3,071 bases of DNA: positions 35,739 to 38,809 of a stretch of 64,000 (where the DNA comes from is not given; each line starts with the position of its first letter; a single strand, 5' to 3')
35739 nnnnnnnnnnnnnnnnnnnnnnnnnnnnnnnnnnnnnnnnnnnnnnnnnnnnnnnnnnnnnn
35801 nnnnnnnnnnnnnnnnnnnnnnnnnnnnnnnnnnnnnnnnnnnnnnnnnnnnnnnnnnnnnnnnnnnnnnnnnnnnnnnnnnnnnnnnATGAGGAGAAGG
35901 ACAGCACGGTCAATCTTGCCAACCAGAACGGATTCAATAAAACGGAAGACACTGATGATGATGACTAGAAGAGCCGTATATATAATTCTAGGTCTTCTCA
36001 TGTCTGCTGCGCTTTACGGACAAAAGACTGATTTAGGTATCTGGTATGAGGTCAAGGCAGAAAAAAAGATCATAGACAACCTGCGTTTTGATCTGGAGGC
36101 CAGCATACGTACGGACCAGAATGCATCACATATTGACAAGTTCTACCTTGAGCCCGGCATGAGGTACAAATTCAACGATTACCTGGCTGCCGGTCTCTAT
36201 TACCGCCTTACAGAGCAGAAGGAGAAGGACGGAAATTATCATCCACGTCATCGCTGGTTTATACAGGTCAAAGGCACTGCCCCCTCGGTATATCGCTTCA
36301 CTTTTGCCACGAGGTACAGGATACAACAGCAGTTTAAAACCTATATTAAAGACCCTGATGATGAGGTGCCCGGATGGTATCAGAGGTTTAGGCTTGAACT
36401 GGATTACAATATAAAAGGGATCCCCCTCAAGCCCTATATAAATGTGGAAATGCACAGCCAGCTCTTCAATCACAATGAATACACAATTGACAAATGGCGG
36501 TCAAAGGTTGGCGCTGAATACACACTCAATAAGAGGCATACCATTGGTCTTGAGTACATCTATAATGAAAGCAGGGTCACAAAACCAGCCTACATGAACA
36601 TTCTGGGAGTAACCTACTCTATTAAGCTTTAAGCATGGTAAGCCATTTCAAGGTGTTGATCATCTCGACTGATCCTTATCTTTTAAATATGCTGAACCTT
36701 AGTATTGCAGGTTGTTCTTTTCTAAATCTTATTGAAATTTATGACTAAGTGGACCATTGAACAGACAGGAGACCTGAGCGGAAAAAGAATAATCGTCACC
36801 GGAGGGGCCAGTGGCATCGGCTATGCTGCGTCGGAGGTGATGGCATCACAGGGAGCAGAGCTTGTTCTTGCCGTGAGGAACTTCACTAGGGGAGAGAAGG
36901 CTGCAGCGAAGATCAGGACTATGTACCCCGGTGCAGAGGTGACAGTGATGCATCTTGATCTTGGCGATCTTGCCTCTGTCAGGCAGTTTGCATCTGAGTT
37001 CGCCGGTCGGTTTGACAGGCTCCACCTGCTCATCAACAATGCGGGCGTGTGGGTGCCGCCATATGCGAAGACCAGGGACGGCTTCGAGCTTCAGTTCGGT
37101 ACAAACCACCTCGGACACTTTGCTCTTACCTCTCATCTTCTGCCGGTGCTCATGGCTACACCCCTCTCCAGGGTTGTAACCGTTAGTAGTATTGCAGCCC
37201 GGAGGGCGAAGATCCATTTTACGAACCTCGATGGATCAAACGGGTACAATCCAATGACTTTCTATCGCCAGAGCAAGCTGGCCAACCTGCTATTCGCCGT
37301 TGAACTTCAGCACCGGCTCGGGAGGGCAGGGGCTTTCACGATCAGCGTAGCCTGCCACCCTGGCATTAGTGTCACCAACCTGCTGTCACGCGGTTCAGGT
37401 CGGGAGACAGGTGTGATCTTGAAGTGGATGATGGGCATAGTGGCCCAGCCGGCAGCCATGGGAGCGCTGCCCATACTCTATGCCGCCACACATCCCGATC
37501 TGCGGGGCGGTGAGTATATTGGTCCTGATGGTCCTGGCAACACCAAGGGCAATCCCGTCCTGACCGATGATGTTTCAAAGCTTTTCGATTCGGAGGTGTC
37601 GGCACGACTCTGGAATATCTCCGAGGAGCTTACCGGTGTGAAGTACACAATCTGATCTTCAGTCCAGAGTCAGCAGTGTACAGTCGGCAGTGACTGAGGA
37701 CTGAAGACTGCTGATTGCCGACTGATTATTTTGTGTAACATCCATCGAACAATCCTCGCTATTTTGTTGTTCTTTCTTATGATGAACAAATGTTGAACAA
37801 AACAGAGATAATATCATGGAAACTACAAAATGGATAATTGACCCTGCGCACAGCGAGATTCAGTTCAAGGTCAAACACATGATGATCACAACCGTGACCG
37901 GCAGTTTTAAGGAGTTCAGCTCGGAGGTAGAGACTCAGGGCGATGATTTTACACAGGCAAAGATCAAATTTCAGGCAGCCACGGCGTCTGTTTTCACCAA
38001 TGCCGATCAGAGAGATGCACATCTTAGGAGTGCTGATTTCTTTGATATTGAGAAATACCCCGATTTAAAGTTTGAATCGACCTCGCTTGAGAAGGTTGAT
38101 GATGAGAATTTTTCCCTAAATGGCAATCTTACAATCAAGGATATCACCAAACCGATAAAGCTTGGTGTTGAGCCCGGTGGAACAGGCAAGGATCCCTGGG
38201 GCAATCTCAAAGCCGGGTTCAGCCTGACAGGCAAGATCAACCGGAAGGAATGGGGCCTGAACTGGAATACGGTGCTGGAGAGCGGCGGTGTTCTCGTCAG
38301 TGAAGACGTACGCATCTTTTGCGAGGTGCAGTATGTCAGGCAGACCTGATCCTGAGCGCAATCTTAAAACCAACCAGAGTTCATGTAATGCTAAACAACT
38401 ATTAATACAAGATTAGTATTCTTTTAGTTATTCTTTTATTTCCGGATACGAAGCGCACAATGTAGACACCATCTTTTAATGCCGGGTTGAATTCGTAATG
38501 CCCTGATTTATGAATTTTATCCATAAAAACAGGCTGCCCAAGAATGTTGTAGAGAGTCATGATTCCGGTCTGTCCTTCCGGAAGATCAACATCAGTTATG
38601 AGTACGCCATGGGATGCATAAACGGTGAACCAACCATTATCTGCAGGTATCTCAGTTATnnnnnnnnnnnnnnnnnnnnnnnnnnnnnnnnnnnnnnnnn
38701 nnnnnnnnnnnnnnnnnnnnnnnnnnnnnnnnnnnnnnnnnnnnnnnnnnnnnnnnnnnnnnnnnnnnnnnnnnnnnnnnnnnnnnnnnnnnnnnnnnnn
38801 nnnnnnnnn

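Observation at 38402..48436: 10-kb single ORF: T9SS-tailed giant built from 460-550-aa mega-repeats of a module I cannot name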

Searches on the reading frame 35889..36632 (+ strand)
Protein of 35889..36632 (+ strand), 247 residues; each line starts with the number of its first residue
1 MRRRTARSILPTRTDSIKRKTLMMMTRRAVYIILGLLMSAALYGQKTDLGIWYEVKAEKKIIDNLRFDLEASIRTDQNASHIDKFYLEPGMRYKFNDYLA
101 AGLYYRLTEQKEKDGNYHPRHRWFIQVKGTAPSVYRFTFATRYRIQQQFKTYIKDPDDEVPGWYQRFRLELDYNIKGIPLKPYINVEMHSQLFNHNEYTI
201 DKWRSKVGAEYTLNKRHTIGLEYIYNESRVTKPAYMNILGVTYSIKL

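Call 14: search_protein_families(library=pfam, proteins=[window:35889-36632:+], max_evalue=0.001)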
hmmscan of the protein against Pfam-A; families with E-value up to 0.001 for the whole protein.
window:35889-36632:+ (247 aa): 2 families
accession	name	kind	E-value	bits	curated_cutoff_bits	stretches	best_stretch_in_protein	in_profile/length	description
PF10677.15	DUF2490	-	1.9e-26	93.4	29.8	1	50-232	2-181/186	Protein of unknown function (DUF2490)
PF13505.12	OMP_b-brl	-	9.8e-05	23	28.7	0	93-227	52-154/175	Outer membrane protein beta-barrel domain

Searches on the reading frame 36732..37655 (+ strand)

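Call 14: search_protein_families(library=pfam, proteins=[window:36732-37655:+], max_evalue=0.001)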
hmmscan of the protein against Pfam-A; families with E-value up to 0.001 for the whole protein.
window:36732-37655:+ (307 aa): 4 families
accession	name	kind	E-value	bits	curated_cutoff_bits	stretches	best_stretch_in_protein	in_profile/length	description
PF00106.31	adh_short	-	2.4e-26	92.9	26.6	1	18-216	1-185/195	short chain dehydrogenase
PF13561.12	adh_short_C2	-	3.5e-19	69.8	27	1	26-159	3-136/236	Enoyl-(Acyl carrier protein) reductase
PF08659.16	KR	-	9.3e-10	39.1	22.6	1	20-156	3-139/180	KR domain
PF01370.27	Epimerase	-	7.8e-05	22.6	20.9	1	20-191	1-155/240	NAD dependent epimerase/dehydratase family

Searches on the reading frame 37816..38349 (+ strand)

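Call 14: search_protein_families(library=pfam, proteins=[window:37816-38349:+], max_evalue=0.001)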
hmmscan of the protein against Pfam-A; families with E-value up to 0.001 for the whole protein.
window:37816-38349:+ (177 aa): 1 family
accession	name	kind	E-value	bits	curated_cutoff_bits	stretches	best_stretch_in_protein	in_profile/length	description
PF04264.18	YceI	-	3e-47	161.2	23.7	1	6-172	1-149/150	YceI-like domain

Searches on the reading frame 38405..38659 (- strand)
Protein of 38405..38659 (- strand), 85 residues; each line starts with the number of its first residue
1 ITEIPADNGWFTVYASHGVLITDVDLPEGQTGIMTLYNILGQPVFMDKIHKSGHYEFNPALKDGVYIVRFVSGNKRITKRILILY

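Call 10: search_protein_families(library=pfam, proteins=[window:38405-38659:-], max_evalue=10)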
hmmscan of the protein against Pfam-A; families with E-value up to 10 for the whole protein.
window:38405-38659:- (85 aa): 3 families
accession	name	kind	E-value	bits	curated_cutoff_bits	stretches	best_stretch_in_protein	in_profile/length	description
PF18962.6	Por_Secre_tail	-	0.00013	22.7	27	1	29-83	19-75/75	Secretion system C-terminal sorting domain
PF17210.9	SdrD_B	-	0.092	13.4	29.7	1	34-74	29-68/112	SdrD B-like domain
PF24498.1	Ig_TMEM131L_3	-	0.092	13.2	28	1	10-39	22-51/100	TMEM131L third Ig-like domain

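Call 11: search_protein_families(library=ncbifam, proteins=[window:38405-38659:-], max_evalue=10)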
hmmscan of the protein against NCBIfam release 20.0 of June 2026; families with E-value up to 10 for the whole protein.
window:38405-38659:- (85 aa): 5 families
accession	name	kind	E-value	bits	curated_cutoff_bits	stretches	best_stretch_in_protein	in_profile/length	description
TIGR04183.1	Por_Secre_tail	domain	5.6e-10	39.1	23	1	22-83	13-71/72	T9SS type A sorting domain-containing protein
NF033708.1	T9SS_Cterm_ChiA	domain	3e-06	27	40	1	35-82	5-54/55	T9SS sorting signal type C domain-containing protein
NF038113.1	T9SSA_dep_M36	equivalog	0.021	13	885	1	28-83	813-868/869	T9SS-dependent M36 family metallopeptidase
TIGR03228.1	anthran_1_2_A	equivalog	0.031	13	671.9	1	6-80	249-323/438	anthranilate 1,2-dioxygenase large subunit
NF052644.1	T9SS_DNase_Rie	equivalog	0.063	12.6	260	1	34-82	202-249/251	T9SS-dependent surface endonuclease, AS87_RS02955 family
